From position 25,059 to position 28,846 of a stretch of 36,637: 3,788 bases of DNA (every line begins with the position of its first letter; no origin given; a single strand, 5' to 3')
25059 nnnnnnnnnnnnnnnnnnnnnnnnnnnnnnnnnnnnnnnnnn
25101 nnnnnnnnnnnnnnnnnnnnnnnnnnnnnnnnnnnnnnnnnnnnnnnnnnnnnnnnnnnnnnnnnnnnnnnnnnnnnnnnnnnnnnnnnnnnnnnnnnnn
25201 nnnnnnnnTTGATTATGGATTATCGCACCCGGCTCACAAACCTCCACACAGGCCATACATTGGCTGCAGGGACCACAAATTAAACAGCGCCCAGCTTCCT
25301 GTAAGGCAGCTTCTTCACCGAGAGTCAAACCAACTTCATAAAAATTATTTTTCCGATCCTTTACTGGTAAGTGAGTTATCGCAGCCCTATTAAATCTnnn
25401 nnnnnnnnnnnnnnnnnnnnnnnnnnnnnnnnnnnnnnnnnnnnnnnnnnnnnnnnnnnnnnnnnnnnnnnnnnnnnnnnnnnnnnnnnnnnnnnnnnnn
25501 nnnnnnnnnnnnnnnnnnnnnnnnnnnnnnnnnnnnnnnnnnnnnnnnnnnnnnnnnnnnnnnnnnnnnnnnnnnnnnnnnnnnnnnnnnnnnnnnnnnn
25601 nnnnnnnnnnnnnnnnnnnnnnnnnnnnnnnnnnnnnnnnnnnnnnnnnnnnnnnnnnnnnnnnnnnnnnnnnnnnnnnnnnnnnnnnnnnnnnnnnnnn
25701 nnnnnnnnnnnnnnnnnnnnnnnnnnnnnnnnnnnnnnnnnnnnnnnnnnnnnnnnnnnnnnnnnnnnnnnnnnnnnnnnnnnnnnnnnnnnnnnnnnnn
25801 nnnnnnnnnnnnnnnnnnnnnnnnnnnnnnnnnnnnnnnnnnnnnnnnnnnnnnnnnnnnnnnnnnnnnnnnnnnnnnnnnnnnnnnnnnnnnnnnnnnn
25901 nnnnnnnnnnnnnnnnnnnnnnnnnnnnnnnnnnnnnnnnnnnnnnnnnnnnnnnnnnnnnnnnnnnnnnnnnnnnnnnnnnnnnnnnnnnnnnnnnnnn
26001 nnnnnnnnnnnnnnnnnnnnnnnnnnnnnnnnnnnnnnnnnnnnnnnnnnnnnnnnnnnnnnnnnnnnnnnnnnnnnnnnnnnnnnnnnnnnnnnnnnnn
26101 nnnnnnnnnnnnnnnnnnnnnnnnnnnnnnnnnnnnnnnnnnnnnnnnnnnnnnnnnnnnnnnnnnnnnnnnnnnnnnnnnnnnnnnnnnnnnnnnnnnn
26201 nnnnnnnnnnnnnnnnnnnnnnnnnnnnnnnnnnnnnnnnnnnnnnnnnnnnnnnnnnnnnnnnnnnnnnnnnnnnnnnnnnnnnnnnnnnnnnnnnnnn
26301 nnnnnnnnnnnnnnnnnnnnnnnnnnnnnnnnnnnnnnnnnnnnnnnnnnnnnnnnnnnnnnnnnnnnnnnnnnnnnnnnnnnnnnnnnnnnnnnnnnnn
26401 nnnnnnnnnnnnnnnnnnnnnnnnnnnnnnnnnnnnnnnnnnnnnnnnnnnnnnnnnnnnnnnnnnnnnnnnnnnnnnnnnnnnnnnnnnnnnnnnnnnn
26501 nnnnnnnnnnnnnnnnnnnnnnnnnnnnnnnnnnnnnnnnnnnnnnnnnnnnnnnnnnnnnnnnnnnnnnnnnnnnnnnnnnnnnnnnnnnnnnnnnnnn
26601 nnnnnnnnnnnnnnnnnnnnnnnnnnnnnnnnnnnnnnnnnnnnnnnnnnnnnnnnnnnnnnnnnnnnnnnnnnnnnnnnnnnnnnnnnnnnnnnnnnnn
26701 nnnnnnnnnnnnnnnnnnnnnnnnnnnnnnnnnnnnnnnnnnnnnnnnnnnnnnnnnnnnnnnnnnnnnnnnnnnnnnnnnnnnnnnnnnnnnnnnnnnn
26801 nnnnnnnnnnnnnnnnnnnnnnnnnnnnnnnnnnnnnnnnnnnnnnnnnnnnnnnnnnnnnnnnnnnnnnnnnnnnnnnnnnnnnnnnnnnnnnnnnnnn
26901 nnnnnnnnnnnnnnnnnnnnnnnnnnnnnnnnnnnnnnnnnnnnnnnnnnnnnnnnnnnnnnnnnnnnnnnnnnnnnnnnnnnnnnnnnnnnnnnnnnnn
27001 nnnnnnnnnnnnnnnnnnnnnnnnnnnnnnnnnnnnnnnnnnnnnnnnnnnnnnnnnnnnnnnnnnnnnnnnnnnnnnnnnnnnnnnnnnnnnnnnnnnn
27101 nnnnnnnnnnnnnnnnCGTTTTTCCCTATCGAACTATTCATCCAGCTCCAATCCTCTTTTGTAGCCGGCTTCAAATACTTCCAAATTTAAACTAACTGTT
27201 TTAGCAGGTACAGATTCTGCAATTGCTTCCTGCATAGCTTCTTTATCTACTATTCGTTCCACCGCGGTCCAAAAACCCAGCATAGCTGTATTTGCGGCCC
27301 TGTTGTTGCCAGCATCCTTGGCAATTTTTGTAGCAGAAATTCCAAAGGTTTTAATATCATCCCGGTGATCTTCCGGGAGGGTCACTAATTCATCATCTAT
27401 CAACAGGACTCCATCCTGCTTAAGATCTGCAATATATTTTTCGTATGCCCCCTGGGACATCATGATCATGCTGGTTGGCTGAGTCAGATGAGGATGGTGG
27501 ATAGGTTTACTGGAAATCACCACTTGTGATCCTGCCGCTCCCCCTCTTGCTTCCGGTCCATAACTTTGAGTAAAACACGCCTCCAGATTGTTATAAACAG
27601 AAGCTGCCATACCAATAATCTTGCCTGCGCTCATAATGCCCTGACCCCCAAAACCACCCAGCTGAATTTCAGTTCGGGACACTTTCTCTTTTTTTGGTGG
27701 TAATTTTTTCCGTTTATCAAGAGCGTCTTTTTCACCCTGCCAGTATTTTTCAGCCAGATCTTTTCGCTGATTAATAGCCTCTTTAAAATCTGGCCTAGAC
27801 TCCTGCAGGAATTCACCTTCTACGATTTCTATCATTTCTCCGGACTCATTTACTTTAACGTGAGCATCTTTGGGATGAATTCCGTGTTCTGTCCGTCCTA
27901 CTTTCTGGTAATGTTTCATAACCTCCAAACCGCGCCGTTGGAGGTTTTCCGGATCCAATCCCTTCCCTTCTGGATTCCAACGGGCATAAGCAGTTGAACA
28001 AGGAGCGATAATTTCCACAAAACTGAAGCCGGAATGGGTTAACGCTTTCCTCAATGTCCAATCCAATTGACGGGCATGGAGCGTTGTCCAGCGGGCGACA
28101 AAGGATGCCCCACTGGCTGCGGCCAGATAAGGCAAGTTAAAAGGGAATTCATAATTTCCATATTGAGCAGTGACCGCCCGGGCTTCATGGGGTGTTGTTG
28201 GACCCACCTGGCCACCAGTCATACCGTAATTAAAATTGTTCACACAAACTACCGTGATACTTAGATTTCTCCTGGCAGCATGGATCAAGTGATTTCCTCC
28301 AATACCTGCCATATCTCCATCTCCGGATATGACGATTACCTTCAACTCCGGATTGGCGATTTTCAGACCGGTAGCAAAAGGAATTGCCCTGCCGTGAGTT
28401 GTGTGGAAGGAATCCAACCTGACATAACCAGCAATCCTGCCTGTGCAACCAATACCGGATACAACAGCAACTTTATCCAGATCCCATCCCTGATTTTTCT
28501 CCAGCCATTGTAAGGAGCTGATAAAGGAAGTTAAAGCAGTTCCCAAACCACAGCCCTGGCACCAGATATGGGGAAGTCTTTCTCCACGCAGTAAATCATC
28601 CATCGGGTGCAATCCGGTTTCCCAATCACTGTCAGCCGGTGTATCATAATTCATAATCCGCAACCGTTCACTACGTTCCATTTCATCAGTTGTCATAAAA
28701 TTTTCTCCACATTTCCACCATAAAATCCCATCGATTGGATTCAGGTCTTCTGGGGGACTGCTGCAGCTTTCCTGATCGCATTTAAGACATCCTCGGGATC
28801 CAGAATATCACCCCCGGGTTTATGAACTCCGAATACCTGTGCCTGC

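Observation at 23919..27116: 1065-aa mosaic protein: an HdrA-like scaffold interrupted by a complete NfnB/GltD-like NAD(P)H module, with rearranged domain order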

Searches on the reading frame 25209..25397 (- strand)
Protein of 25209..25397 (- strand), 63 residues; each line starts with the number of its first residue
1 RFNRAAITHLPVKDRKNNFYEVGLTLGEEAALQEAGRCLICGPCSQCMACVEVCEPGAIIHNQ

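Call 60: search_solved_structures(query=window:25209-25397:-, max_evalue=1, show_alignments=5)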
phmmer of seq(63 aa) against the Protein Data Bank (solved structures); distinct sequences matched with E-value up to 1: 15.
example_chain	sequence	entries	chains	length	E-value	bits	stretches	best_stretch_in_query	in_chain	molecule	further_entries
9n5u_A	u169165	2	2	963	5.4e-05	26.2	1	7-50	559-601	NfnA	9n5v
9bov_A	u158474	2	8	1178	0.00086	22.4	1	12-48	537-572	Molybdopterin oxidoreductase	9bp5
4ylf_B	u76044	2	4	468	0.0085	19.3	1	13-58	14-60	Dihydropyrimidine dehydrogenase subunit A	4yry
8oh5_C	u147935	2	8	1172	0.031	17.5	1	6-50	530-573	Formate dehydrogenase-O, major subunit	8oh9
7m31_A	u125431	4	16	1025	0.13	15.5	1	16-46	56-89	Dihydropyrimidine dehydrogenase [NADP(+)]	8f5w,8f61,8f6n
1gt8_A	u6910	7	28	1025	0.13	15.5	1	16-46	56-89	DIHYDROPYRIMIDINE DEHYDROGENASE | Dihydropyrimidine dehydrogenase [NADP(+)]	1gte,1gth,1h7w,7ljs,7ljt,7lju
1h7x_A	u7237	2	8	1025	0.13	15.5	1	16-46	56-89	DIHYDROPYRIMIDINE DEHYDROGENASE | Dihydropyrimidine dehydrogenase [NADP(+)]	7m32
5jca_L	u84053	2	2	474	0.15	15.4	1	11-54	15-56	NADH-dependent Ferredoxin:NADP Oxidoreductase (NfnI) subunit alpha | NADH-dependent Ferredoxin:NADP Oxidoreductase subunit alpha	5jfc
5vj7_A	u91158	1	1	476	0.15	15.3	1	11-54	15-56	Oxidoreductase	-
4zpn_A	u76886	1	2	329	0.22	14.9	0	16-54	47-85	MCG133388, isoform CRA_f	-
4zpo_A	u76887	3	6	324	0.23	14.8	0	16-54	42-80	MCG133388, isoform CRA_f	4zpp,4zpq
6s6s_G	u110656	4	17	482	0.39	14.1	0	11-43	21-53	Glutamate synthase [NADPH] small chain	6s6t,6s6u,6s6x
8rvv_A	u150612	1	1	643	0.46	13.8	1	43-63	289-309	H(2):CoB-CoM heterodisulfide,ferredoxin reductase subunit A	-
8rvu_a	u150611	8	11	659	0.48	13.8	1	43-63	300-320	H(2):CoB-CoM heterodisulfide,ferredoxin reductase subunit A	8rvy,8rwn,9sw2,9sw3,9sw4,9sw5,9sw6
9y6s_6y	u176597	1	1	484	0.88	13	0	18-40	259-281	Tetratricopeptide repeat protein 29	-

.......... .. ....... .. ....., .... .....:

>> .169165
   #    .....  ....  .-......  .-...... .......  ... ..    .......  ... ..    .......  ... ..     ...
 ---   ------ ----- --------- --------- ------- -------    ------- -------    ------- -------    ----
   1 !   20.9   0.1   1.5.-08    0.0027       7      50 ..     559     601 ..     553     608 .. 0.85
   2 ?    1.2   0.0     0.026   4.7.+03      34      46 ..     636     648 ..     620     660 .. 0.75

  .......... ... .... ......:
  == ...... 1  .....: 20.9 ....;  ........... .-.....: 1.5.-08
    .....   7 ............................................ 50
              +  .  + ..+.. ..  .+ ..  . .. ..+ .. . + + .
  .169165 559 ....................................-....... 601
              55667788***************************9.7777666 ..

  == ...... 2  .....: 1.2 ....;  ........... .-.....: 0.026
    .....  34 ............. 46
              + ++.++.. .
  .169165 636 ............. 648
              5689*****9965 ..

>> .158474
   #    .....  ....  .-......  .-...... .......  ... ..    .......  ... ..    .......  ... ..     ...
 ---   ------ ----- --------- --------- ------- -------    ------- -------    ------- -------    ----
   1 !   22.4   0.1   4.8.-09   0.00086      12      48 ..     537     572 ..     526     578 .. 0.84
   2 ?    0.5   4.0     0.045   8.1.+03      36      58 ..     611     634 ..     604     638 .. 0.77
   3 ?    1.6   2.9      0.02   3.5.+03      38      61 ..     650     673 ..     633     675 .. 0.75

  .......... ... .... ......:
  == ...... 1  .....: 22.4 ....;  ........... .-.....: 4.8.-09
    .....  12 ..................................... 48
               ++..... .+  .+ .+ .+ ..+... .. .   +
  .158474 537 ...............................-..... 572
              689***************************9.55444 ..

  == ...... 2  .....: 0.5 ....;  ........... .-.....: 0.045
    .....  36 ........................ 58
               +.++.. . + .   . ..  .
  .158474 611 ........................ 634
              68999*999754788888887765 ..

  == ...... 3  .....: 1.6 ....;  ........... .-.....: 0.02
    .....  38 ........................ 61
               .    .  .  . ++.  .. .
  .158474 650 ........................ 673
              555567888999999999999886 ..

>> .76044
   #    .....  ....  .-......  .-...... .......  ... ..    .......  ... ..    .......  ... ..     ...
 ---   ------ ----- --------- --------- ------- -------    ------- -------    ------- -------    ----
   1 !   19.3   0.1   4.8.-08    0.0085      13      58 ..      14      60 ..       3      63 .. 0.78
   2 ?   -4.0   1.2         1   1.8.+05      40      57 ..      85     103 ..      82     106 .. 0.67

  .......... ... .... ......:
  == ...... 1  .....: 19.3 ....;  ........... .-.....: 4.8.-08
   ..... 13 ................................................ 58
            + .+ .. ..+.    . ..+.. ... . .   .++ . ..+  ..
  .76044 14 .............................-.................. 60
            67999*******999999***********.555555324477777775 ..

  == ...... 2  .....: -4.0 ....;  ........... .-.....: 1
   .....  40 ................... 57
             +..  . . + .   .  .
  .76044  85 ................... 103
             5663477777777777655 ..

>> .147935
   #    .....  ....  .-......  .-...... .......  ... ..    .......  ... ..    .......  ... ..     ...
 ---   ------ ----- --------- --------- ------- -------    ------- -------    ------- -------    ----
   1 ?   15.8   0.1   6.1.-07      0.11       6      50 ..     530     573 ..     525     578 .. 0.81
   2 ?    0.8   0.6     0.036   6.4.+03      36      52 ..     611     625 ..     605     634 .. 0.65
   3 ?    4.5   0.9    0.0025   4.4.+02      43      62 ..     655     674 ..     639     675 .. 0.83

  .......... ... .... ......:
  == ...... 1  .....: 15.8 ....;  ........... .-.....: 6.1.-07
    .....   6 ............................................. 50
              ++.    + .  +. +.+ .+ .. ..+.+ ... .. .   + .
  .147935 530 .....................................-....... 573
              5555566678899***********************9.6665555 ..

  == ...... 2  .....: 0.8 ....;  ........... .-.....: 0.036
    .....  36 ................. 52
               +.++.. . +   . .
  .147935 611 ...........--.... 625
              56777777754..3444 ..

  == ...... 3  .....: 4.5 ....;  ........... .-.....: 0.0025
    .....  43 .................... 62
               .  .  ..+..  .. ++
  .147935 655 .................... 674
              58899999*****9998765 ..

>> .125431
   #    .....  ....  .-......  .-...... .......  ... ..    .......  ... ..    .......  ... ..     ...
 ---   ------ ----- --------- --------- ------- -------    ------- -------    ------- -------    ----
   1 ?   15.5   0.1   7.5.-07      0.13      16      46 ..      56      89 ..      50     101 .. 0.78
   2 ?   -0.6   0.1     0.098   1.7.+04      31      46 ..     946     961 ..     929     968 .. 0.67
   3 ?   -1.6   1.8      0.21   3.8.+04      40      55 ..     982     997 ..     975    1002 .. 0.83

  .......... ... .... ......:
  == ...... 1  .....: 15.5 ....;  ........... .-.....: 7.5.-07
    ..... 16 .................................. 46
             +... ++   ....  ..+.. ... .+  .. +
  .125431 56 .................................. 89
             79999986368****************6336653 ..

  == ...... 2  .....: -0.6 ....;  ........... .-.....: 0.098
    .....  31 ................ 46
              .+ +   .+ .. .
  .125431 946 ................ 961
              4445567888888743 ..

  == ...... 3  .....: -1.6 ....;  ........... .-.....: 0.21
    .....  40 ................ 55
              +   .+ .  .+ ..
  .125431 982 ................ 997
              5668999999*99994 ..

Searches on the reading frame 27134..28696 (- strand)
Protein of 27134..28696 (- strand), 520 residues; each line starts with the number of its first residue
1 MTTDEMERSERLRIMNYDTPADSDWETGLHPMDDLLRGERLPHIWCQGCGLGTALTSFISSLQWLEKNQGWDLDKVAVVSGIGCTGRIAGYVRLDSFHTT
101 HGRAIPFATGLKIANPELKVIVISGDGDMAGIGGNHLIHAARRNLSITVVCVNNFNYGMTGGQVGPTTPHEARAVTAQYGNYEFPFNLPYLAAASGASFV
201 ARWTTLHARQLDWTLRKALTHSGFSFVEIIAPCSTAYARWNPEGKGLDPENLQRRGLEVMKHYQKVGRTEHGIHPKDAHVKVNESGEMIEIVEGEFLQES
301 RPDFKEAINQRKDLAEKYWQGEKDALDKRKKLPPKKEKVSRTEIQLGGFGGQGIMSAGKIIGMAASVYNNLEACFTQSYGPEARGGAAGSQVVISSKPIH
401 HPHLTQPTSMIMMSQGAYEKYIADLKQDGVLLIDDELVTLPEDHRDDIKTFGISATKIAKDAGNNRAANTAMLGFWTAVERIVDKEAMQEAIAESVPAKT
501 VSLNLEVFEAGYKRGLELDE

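Call 7: search_protein_families(library=pfam, proteins=[window:27134-28696:-], max_evalue=0.00001)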
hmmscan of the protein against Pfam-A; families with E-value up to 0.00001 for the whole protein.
window:27134-28696:- (520 aa): 2 families
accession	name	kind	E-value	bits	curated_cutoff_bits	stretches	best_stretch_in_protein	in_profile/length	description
PF01558.24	POR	-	7.8e-34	117.8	27.4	1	350-512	1-172/173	Pyruvate ferredoxin/flavodoxin oxidoreductase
PF02775.26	TPP_enzyme_C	-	8.7e-33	113.7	21.9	1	91-229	21-151/151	Thiamine pyrophosphate enzyme, C-terminal TPP binding domain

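Call 49: search_protein_families(library=ncbifam, proteins=[window:27134-28696:-], max_evalue=1e-10)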
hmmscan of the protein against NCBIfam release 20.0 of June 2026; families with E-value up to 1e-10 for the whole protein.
window:27134-28696:- (520 aa): 21 families
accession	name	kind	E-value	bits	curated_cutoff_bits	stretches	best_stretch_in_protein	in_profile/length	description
NF007207.0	PRK09628.1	equivalog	9.8e-72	241.9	364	1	33-249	6-218/277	2-oxoglutarate ferredoxin oxidoreductase subunit beta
TIGR02177.1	PorB_KorB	subfamily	1.7e-58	198.4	261.9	1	44-235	2-189/286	2-oxoacid:acceptor oxidoreductase, beta subunit, pyruvate/2-ketoisovalerate family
NF008820.0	PRK11866.1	equivalog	3e-58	197.5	402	1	39-235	12-203/287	2-oxoacid ferredoxin oxidoreductase subunit beta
NF006323.0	PRK08537.1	equivalog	1.4e-54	184.2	235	1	341-513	2-176/181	2-oxoacid:ferredoxin oxidoreductase subunit gamma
NF041171.1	Oxoac_fdxbeta_Archa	equivalog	1.1e-53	182.4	423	1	45-236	5-192/296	2-oxoacid:ferredoxin oxidoreductase subunit beta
NF008821.0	PRK11869.1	equivalog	2.6e-51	174.2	438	1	43-235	14-202/286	2-oxoacid ferredoxin oxidoreductase subunit beta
NF006211.0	PRK08338.1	equivalog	1.8e-26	92.6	239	1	343-516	2-169/170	2-oxoacid:ferredoxin oxidoreductase subunit gamma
NF006275.0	PRK08441.1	equivalog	2e-21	76.4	216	1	341-517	2-180/185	2-oxoglutarate-acceptor oxidoreductase subunit OorC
TIGR02175.1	PorC_KorC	subfamily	7.2e-19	68.2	81.1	1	343-513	3-173/177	2-oxoacid:acceptor oxidoreductase, gamma subunit, pyruvate/2-ketoisovalerate family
TIGR03710.1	OAFO_sf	subfamily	9.7e-19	67.3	482.75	1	343-515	3-173/561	2-oxoacid:acceptor oxidoreductase subunit alpha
NF005325.0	PRK06853.1-5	equivalog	7.8e-18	64.9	230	1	342-513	4-189/192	indolepyruvate oxidoreductase subunit beta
NF005323.0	PRK06853.1-3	equivalog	1.1e-16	61.4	238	1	339-513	4-193/197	indolepyruvate oxidoreductase subunit beta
NF006321.0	PRK08534.1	equivalog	4.1e-16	59.2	225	1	343-514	3-176/181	pyruvate ferredoxin oxidoreductase subunit gamma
NF005322.0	PRK06853.1-2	equivalog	5.9e-16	58.8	237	1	340-514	4-192/197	indolepyruvate oxidoreductase subunit beta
NF008818.0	PRK11864.1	subfamily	1.1e-15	57.6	405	1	76-237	50-212/300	3-methyl-2-oxobutanoate dehydrogenase subunit beta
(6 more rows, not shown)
